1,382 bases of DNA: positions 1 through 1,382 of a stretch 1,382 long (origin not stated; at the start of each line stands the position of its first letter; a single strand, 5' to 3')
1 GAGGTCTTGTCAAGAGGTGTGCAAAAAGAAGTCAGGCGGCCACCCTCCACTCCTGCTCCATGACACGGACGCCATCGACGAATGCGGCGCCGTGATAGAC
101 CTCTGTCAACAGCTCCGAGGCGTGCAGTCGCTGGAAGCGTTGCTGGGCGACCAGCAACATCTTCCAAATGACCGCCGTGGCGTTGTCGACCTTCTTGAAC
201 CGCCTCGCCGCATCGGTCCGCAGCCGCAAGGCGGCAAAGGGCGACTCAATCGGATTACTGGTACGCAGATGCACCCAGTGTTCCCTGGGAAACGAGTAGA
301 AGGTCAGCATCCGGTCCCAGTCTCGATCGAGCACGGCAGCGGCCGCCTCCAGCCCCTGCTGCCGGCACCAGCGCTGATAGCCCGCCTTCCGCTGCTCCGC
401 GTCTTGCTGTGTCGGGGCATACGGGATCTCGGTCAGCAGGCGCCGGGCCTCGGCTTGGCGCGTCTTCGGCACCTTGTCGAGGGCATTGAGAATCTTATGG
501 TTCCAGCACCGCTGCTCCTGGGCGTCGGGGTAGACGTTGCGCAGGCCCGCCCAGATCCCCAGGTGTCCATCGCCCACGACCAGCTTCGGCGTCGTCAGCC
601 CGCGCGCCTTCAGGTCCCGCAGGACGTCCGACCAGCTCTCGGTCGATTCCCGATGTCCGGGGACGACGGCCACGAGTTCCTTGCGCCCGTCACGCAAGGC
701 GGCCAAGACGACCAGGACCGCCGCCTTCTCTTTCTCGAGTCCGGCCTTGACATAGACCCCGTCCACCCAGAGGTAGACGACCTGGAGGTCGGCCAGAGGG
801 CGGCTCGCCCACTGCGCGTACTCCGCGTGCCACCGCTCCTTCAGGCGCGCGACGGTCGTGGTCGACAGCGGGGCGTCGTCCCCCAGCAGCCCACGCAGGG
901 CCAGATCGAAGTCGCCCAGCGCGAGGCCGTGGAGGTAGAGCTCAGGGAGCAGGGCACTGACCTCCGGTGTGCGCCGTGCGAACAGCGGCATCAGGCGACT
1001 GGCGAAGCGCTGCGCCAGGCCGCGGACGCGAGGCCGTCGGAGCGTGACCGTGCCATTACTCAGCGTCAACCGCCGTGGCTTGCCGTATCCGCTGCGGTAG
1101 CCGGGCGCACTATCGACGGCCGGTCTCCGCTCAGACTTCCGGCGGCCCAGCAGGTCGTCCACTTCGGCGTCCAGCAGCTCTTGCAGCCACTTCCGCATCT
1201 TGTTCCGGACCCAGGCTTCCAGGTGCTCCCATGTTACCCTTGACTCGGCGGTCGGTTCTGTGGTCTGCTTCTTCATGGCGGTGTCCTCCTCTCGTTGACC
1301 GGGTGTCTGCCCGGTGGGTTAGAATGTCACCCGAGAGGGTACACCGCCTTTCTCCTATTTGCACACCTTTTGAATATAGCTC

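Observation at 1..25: Outward-directed perfect -35 at the element tip could build hybrid promoters that activate adjacent host genes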

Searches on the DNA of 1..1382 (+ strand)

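Call 25: search_dna_similar(query=window:1-1382:+, collection=plasmids, mode=distant, max_rows=15)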
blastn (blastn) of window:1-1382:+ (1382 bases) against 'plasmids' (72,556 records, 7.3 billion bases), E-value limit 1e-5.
Records with a match: 80; places in all: 154; records where one place covers at least 80% of the query: 0.
Best place of each record, by identity: 60-80% 80.
By first word of the organism name: Rhodococcus 29; Mycolicibacterium 8; Pseudomonas 8; Streptomyces 6; Burkholderia 5; Mycobacterium 4; Skermanella 3; Cereibacter 2; Paracoccus 2; Antarctobacter 2; and 8 more.
By predicted mobility (MOB-suite, as given by PLSDB): non-mobilizable 38; mobilizable 23; conjugative 19.
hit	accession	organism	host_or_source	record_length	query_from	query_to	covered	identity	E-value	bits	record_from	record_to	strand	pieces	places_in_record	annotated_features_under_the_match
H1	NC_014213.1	Allomeiothermus silvanus DSM 9946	hot spring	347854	98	1201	80%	71.9%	5e-158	565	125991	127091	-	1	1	IS256 family transposase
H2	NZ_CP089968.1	Cereibacter azotoformans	Owen's River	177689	492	990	36%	66.2%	3e-15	92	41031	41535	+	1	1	IS256 family transposase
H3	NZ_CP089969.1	Cereibacter azotoformans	Owen's River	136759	492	990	36%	66.2%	3e-15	92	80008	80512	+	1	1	IS256 family transposase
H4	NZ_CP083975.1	Rhodococcus rhodochrous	compost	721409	495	966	34%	65.6%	5e-12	82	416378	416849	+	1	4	IS256 family transposase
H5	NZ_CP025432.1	Paracoccus zhejiangensis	single cell,sludge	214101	503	961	33%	65.8%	1e-13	86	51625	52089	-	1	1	transposase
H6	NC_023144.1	Rhodococcus pyridinivorans SB3094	-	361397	215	779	26%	68.7%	4e-7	128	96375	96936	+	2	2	IS256 family transposase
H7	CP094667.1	Gordonia amicalis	cell culture,river sand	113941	503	867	26%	66.1%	4e-14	88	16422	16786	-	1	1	IS256 family transposase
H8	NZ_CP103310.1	Rhodococcus pyridinivorans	Sediment samples were collected from a ...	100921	478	779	22%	68.3%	1e-13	87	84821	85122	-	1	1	IS256 family transposase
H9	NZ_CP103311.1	Rhodococcus pyridinivorans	Sediment samples were collected from a ...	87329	478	779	22%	68.3%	1e-13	87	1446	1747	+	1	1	IS256 family transposase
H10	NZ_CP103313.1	Mycolicibacterium rufum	-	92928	495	779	21%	69.2%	1e-19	105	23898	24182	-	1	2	IS256 family transposase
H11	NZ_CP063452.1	Rhodococcus pyridinivorans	oil-polluted soil,Libyan oil-polluted ...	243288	494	791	22%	66.0%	1e-6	63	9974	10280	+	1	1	none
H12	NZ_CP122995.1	Mycolicibacterium aubagnense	wall sediment of Poderosa mine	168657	494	779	21%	68.3%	3e-15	92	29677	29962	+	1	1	IS256 family transposase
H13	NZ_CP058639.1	Rhodococcus sp. ZPP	cell culture,soil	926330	494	778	21%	67.7%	2e-12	83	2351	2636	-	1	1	none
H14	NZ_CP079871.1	Mycobacterium sp. SMC-4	Homo sapiens,sputum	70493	494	779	21%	67.2%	2e-12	82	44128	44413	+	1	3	IS256 family transposase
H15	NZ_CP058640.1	Rhodococcus sp. ZPP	cell culture,soil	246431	494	778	21%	67.2%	5e-12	81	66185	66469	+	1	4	IS256 family transposase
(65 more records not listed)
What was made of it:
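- Tried and rejected: Plasmid collection: the best hit is 72% nt identical, from Allomeiothermus (call 25).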

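Call 26: get_annotated_region(hit=H1, flank=1500)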
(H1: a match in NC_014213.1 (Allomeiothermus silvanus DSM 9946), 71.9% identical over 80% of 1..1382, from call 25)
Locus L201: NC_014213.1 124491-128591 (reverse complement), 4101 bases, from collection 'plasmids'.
description: Allomeiothermus silvanus DSM 9946 plasmid pMESIL01, complete sequence
organism: Allomeiothermus silvanus DSM 9946 (NCBI taxid 526227)
taxonomy: Bacteria; Deinococcota; Deinococci; Thermales; Thermaceae; Allomeiothermus; Allomeiothermus silvanus; Allomeiothermus silvanus DSM 9946
host: -; source: hot spring; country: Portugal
typing (MOB-suite, as given by PLSDB): non-mobilizable; replicon rep_cluster_1013
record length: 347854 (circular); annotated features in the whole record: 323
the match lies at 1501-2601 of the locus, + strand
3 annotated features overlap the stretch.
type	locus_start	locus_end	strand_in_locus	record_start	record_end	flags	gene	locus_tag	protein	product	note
CDS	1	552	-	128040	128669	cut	-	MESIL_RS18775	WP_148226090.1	hypothetical protein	-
CDS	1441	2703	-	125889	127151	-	-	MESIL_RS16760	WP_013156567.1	IS256 family transposase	-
CDS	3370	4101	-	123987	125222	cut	-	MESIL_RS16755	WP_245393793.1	transposase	-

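Call 40: get_annotated_region(hit=H2, flank=1200)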
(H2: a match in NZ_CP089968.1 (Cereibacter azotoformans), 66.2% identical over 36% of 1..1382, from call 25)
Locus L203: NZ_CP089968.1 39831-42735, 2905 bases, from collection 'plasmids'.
description: Cereibacter azotoformans strain ORIO plasmid pORIO2, complete sequence
organism: Cereibacter azotoformans (NCBI taxid 43057)
taxonomy: Bacteria; Pseudomonadota; Alphaproteobacteria; Rhodobacterales; Paracoccaceae; Cereibacter; Cereibacter azotoformans
host: -; source: Owen's River; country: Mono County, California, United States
typing (MOB-suite, as given by PLSDB): conjugative; replicon rep_cluster_579; relaxase MOBF; mating-pair formation MPF_F
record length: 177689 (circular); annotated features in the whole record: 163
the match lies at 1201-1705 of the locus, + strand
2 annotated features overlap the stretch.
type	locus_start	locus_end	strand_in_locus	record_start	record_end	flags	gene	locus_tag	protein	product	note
CDS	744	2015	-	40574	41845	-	-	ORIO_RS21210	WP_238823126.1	IS256 family transposase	-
CDS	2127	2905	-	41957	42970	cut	-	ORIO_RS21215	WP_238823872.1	hypothetical protein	-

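Call 41: get_annotated_region(hit=H4, flank=1200)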
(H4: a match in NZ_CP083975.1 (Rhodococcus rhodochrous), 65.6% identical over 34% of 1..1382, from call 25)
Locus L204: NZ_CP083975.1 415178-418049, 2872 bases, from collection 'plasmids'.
description: Rhodococcus rhodochrous strain GD02 plasmid pGD02.2.1
organism: Rhodococcus rhodochrous (NCBI taxid 1829)
taxonomy: Bacteria; Actinomycetota; Actinomycetes; Mycobacteriales; Nocardiaceae; Rhodococcus; Rhodococcus rhodochrous
host: -; source: compost; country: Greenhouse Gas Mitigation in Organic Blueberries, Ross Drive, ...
typing (MOB-suite, as given by PLSDB): non-mobilizable
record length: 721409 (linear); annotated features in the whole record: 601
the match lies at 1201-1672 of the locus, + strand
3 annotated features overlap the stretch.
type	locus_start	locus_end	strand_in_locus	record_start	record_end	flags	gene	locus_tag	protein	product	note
CDS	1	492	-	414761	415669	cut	-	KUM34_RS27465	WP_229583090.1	NAD(P)-dependent oxidoreductase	-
CDS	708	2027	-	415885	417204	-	-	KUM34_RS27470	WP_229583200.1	IS256 family transposase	-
CDS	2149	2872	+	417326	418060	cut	-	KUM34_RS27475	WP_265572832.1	SDR family oxidoreductase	-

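Call 42: get_annotated_region(hit=H5, flank=1200)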
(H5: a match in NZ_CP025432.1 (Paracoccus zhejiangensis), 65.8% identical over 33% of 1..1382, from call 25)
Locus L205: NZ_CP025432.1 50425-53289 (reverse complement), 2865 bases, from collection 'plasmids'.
description: Paracoccus zhejiangensis strain J6 plasmid pPZ02, complete sequence
organism: Paracoccus zhejiangensis (NCBI taxid 1077935)
taxonomy: Bacteria; Pseudomonadota; Alphaproteobacteria; Rhodobacterales; Paracoccaceae; Paracoccus; Paracoccus zhejiangensis
host: -; source: single cell,sludge; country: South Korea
typing (MOB-suite, as given by PLSDB): mobilizable; replicon rep_cluster_517; relaxase MOBP
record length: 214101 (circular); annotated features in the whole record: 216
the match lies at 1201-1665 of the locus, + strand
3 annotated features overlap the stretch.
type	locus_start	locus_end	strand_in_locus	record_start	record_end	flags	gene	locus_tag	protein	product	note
CDS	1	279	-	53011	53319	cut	-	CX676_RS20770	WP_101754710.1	hypothetical protein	-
CDS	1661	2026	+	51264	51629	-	-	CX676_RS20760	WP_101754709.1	transposase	-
CDS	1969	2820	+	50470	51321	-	-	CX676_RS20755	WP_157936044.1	IS3 family transposase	-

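Call 49: search_rna_families(source=window, threshold=evalue, max_evalue=1)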
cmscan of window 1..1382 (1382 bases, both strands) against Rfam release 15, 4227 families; matches with E-value up to 1: 0.
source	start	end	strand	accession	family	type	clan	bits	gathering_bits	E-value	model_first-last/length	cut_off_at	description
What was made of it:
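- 1277..1348 (-): Structured 5' leader of the transposase mRNA. The helix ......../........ plus the anti-SD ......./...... bury the ribosome-binding site. No Rfam family matches (call 49).
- Tried and rejected: Rfam search for the leader structure: no match (call 49).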
